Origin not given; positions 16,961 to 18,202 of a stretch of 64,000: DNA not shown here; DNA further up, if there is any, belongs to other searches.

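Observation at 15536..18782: tRNA-Glu-adjacent four-gene operon of unknown function: tandem paralogs, an orphan gene and a SLOG-domain protein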

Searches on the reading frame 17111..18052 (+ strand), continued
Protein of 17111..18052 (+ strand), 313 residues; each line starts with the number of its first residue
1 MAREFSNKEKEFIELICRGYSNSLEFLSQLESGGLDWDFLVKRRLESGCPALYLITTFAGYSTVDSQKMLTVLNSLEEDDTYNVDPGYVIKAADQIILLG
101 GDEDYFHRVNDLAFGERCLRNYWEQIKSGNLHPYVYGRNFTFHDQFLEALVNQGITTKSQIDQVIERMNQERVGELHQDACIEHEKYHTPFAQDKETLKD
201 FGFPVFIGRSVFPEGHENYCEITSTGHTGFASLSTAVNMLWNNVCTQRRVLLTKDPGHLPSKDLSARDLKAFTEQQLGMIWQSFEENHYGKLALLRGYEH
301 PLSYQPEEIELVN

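Call 83: search_protein_families(library=pfam, alignment_id=A3, max_evalue=0.1)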
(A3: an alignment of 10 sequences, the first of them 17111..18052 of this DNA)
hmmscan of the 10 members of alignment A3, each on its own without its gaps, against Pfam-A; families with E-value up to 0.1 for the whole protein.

A. member 1, window:17111-18052:+ (313 aa): 0 families

B. families by the number of members that match (of 10 scanned): 1 family
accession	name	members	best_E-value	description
PF20170.4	Plexin_RBD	1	0.065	Plexin cytoplasmic RhoGTPase-binding domain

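Call 84: list_cluster_members(proteins=[P0012, P0013, P0014, P0015, P0016, P0017, P0018, P0019, P0020])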
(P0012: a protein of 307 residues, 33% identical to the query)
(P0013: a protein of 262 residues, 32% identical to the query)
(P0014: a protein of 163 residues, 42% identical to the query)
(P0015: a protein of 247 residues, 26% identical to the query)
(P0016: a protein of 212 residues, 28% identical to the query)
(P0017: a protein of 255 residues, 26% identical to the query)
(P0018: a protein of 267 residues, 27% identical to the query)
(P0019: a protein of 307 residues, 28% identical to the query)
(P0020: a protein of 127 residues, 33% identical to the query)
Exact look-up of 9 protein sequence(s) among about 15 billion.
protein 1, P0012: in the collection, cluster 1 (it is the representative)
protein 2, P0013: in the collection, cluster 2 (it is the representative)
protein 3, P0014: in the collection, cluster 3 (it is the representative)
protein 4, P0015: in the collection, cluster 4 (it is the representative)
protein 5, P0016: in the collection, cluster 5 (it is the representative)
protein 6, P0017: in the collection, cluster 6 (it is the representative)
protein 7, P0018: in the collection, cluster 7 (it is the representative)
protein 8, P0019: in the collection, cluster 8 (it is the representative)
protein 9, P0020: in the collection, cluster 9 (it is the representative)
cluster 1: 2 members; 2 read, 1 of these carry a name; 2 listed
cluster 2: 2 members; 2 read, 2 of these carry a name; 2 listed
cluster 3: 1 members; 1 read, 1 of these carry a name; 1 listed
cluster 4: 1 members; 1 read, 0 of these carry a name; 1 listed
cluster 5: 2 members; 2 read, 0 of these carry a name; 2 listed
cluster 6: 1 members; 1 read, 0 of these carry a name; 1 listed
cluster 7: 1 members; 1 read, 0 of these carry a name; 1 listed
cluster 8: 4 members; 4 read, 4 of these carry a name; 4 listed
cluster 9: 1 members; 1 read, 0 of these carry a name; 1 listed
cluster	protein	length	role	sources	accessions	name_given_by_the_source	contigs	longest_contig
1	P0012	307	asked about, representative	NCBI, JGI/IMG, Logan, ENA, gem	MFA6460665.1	MAG: hypothetical protein WCV90_00225 [Candidatus Woesearchaeota archaeon]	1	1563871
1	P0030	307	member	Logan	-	-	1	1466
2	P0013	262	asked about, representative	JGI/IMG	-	hypothetical protein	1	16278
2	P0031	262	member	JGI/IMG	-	hypothetical protein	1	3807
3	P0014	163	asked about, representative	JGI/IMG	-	hypothetical protein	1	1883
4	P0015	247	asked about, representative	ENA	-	-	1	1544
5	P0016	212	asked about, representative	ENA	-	-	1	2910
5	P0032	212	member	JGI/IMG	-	-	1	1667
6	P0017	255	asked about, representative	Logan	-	-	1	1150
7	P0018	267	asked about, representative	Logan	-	-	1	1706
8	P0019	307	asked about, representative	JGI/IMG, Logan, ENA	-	hypothetical protein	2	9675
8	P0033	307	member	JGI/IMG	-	hypothetical protein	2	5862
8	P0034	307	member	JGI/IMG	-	hypothetical protein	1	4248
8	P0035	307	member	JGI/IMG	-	hypothetical protein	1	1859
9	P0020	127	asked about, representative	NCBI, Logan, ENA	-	-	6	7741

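Call 93: fold_search(model_id=the predicted structure, library=pdb)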
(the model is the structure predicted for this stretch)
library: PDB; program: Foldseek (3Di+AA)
matches with E <= 10: 332; with E <= 0.001: 0
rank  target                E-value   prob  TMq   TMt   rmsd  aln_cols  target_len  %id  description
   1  1gc6                  1.4e-02  0.57  0.18  0.19  16.4       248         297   12  CRYSTAL STRUCTURE OF THE RADIXIN FERM DOMAIN COMPLEXED WITH INOSITOL-(1,4,5)-TRIPHOSPHATE (released 2000-09-20)
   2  8xz6_C                2.7e-02  0.44  0.18  0.18  15.3       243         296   16  MERS-CoV S and radixin complex structure (released 2025-10-08)
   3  1ni2_A                3.0e-02  0.54  0.17  0.18  13.7       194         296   14  Structure of the active FERM domain of Ezrin (released 2003-02-25)
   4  8xz6_A                5.0e-02  0.33  0.17  0.18  15.3       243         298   16  MERS-CoV S and radixin complex structure (released 2025-10-08)
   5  6txs_AAA              5.6e-02  0.35  0.18  0.17  15.1       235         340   18  The structure of the FERM domain and helical linker of human moesin bound to a CD44 peptide (released 2020-01-29)
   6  8cit_B                6.9e-02  0.33  0.17  0.16  15.8       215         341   17  The FERM domain of human moesin mutant L281R (released 2023-03-01)
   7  5cwb                  8.0e-02  0.41  0.17  0.23  16.1       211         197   13  Crystal structure of de novo designed helical repeat protein DHR4 (released 2015-12-16)
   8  8ciu                  8.0e-02  0.30  0.17  0.16  15.3       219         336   16  The FERM domain of human moesin mutant H288A (released 2023-03-01)
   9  3x23_A                8.0e-02  0.21  0.16  0.16  15.5       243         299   17  Radixin complex (released 2015-10-21)
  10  8cir_A                8.5e-02  0.33  0.18  0.17  13.7       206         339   18  The FERM domain of human moesin with a bound peptide identified by phage display (released 2023-03-01)
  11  2emt_A                8.9e-02  0.33  0.17  0.17  14.1       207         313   17  Crystal Structure Analysis of the radixin FERM domain complexed with adhesion molecule PSGL-1 (released 2008-03-18)
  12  2d11_A                8.9e-02  0.30  0.17  0.18  15.4       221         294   17  Crystal structure of the Radixin FERM domain complexed with the NHERF-2 C-terminal tail peptide (released 2006-07-18)
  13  8xz5_A                1.0e-01  0.38  0.18  0.19  13.4       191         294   18  SARS-CoV-2 S and moesin complex structure (released 2025-10-08)
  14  2d2q_A                1.1e-01  0.35  0.18  0.18  13.9       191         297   19  Crystal structure of the dimerized radixin FERM domain (released 2006-04-18)
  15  7mwr_B                1.1e-01  0.20  0.16  0.20  19.5       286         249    9  Structure of De Novo designed beta sheet heterodimer LHD101A53/B4 (released 2022-01-19)
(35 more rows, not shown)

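Call 97: search_dna_similar(query=window:17111-18052:+, collection=phages, mode=protein, max_evalue=0.01, max_rows=5)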
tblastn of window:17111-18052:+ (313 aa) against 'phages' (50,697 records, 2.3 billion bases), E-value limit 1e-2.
No match.

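Call 101: search_dna_similar(query=window:17111-18052:+, collection=plasmids, mode=protein, max_evalue=0.01, max_rows=5)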
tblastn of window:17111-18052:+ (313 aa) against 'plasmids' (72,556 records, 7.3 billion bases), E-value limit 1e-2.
No match.
